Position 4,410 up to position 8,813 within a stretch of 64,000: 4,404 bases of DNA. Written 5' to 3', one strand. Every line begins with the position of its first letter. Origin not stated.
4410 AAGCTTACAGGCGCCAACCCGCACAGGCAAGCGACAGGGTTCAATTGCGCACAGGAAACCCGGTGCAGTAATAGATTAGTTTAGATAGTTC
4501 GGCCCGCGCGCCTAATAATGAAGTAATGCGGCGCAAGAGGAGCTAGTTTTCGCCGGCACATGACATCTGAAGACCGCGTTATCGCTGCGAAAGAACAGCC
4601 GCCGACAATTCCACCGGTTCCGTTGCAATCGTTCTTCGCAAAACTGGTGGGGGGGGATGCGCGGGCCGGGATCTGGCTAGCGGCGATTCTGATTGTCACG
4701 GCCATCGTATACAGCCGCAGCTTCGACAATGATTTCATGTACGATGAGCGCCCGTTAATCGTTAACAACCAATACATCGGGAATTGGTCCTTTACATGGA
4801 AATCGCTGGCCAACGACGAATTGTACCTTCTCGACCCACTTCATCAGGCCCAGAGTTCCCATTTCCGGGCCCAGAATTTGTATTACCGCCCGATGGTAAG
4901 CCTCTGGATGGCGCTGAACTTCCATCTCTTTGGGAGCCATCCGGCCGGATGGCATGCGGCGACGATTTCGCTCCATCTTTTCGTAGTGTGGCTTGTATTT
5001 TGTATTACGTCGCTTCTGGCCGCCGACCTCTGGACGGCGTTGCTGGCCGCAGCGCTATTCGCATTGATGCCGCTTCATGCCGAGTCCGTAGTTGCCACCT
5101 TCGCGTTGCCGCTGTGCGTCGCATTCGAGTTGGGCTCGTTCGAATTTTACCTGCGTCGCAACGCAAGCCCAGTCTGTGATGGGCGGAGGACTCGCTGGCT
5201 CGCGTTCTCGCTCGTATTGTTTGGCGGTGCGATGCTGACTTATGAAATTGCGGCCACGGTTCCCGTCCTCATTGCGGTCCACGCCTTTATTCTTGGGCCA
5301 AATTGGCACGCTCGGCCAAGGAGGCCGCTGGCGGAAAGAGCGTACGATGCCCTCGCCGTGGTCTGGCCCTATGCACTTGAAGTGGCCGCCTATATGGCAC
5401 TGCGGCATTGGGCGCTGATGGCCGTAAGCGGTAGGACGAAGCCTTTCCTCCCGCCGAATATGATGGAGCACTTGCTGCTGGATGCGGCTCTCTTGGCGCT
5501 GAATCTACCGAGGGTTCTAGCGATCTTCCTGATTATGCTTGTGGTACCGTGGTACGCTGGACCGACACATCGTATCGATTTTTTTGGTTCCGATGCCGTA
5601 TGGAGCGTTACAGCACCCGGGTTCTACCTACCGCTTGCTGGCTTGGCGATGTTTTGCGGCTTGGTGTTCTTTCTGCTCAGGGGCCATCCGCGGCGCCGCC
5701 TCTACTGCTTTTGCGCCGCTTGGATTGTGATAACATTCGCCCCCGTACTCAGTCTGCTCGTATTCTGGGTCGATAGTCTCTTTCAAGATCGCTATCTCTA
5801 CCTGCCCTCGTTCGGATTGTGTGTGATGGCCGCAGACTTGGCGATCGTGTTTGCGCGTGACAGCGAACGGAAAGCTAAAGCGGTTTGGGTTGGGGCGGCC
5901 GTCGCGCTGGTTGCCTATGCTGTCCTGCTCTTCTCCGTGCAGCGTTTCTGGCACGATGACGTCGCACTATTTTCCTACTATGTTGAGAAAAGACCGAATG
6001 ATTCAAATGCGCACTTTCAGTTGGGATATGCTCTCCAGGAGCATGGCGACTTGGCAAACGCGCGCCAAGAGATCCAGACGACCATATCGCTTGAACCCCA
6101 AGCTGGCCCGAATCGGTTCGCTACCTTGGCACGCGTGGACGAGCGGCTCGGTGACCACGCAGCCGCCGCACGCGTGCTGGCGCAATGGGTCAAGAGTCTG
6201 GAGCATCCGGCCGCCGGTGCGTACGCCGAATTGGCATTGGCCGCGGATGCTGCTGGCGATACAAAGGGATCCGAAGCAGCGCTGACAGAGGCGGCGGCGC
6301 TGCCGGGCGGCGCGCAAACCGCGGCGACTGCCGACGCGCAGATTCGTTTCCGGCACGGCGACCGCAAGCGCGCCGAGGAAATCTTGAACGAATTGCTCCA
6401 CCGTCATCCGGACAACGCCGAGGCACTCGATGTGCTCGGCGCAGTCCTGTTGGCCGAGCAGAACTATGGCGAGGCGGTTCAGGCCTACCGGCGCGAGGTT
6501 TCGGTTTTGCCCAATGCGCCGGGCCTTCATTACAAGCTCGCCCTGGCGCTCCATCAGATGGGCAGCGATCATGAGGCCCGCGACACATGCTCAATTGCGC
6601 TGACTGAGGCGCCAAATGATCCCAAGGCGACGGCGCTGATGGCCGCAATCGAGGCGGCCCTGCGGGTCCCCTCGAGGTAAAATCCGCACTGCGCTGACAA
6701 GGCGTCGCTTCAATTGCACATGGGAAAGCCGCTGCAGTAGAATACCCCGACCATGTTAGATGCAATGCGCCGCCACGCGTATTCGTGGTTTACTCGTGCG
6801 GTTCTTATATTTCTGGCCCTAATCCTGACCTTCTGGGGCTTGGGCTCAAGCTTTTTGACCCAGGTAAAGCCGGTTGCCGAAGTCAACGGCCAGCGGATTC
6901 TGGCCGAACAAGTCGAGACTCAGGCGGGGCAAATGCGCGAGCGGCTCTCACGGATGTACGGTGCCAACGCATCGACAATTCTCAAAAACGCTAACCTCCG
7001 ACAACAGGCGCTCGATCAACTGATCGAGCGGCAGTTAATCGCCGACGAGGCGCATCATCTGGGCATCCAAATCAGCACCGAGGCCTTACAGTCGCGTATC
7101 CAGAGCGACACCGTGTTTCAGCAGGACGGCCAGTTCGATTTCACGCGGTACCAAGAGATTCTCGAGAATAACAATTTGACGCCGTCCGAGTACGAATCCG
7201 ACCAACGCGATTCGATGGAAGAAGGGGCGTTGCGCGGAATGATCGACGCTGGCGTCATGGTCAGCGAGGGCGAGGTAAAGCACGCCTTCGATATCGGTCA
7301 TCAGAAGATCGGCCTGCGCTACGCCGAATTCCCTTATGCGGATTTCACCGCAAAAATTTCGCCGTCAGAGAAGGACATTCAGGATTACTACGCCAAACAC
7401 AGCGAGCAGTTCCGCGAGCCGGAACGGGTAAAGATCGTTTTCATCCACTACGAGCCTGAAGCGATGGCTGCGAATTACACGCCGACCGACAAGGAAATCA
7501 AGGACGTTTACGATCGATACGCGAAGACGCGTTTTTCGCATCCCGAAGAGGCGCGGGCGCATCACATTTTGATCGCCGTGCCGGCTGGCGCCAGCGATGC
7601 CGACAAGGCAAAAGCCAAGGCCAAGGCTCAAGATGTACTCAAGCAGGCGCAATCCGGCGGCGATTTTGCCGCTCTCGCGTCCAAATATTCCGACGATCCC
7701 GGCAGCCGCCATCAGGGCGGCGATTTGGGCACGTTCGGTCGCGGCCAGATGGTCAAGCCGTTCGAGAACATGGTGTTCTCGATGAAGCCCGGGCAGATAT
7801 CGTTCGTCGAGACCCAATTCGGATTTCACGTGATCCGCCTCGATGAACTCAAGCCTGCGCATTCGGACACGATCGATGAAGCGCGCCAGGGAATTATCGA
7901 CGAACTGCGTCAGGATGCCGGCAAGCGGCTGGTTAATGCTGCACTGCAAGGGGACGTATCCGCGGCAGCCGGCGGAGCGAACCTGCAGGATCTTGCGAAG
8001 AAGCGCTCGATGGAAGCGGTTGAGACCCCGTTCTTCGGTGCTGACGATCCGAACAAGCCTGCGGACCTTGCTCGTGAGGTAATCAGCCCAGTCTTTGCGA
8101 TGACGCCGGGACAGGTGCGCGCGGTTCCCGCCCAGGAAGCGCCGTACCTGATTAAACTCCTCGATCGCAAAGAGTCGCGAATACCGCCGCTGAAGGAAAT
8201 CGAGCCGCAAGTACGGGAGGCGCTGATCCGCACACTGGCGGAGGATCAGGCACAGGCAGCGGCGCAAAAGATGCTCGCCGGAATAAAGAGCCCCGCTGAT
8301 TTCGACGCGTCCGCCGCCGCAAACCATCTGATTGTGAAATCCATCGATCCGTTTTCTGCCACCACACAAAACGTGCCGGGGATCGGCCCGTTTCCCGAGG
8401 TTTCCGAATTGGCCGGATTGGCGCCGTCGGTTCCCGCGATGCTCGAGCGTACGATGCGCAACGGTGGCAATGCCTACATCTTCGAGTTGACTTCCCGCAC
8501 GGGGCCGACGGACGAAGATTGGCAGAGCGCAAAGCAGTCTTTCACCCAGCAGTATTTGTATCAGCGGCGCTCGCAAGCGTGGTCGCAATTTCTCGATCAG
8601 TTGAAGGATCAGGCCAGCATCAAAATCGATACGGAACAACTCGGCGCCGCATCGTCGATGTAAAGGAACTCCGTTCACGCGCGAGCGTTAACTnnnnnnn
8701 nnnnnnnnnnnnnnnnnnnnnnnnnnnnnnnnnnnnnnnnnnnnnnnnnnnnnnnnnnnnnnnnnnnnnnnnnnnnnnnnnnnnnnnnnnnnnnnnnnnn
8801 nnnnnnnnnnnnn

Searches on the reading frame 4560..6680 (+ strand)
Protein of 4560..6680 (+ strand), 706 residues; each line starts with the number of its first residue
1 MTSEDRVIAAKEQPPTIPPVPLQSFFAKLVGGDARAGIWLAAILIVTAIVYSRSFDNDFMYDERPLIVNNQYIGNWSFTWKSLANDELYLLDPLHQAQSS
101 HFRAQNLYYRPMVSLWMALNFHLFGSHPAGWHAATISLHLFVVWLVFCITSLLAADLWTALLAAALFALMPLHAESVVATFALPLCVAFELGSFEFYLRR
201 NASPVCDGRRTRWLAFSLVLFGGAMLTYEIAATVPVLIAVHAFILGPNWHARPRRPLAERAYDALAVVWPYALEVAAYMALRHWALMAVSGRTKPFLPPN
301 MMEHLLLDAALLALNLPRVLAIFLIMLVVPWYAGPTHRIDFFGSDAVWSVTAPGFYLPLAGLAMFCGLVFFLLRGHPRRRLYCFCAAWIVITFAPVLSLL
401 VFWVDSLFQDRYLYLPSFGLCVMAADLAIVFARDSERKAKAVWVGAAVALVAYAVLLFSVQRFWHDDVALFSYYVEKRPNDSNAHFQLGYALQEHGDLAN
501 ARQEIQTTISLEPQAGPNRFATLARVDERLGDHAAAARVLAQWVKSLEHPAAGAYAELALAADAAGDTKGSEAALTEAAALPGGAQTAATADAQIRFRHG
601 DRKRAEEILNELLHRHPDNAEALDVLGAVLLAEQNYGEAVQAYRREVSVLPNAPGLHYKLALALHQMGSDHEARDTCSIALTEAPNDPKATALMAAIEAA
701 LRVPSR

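Call 62: search_protein_families(library=pfam, proteins=[window:4560-6680:+], max_evalue=0.001)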
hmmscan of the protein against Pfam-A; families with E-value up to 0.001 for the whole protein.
window:4560-6680:+ (706 aa): 16 families
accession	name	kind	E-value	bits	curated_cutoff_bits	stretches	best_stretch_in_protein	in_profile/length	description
PF14559.12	TPR_19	-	6.6e-12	46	25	1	630-697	1-68/68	Tetratricopeptide repeat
PF23914.1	TPR_CcmH_CycH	-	8e-11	42.5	42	2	565-652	63-153/158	Cytochrome c-type biogenesis protein H TPR domain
PF07719.23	TPR_2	-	1.1e-10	41.3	27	0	483-514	2-33/34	Tetratricopeptide repeat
PF13428.12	TPR_14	-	2.8e-10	40.3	23.5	0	593-626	8-41/44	Tetratricopeptide repeat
PF13432.12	TPR_16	-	6.4e-10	39.7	32.7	1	593-647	4-58/65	Tetratricopeptide repeat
PF13431.12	TPR_17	-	3e-09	36.9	24.4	1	471-503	2-34/34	Tetratricopeptide repeat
PF13414.12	TPR_11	-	3.7e-08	33.4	26.8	1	629-668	3-42/42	TPR repeat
PF13174.12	TPR_6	-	1.2e-06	29.2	26.3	0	593-618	7-32/33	Tetratricopeptide repeat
PF20308.4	TPR-S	-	5.6e-06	27.3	27.6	0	477-535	14-65/102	Tetratricopeptide Repeats-Sensor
PF13181.12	TPR_8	-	6.5e-06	26.3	25.7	0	484-514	3-33/34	Tetratricopeptide repeat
PF25063.1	ARM_TT21_C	-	1.6e-05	25.3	35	1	593-689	102-199/209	Tetratricopeptide repeat protein 21 C-terminal ARM domain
PF24575.1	TPR_Slam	-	2.1e-05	25.3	35.2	0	628-675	55-102/104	Surface lipoprotein assembly modifier, N-terminal TPR repeats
PF14853.12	Fis1_TPR_C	-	0.00018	22.1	25.3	0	657-700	4-47/53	Fis1 C-terminal tetratricopeptide repeat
PF13424.12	TPR_12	-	0.00029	21.4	30.1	0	604-646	28-71/77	Tetratricopeptide repeat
PF13371.12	TPR_9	-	0.0004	20.8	35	1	627-697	2-72/73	Tetratricopeptide repeat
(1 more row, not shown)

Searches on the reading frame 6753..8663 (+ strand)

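Call 62: search_protein_families(library=pfam, proteins=[window:6753-8663:+], max_evalue=0.001)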
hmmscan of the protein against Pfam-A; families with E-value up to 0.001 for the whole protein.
window:6753-8663:+ (636 aa): 6 families
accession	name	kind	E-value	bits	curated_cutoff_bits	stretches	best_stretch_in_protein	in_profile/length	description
PF13624.11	SurA_N_3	-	1.2e-40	139.4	27.2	1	1-156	1-157/162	SurA-like N-terminal domain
PF13616.12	Rotamase_3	-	4.5e-35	121.1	22.5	1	262-365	11-114/116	PPIC-type PPIASE domain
PF00639.27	Rotamase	-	1.2e-29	103.6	21.7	1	271-364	1-96/97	PPIC-type PPIASE domain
PF13145.12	Rotamase_2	-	5.5e-29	101.9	27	2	244-379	1-121/121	PPIC-type PPIASE domain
PF13623.11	SurA_N_2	-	2e-26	93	28.5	1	2-137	1-145/145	SurA-like N-terminal domain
PF09312.16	SurA_N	-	0.00071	20.2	30.8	1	41-153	5-110/118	SurA N-terminal domain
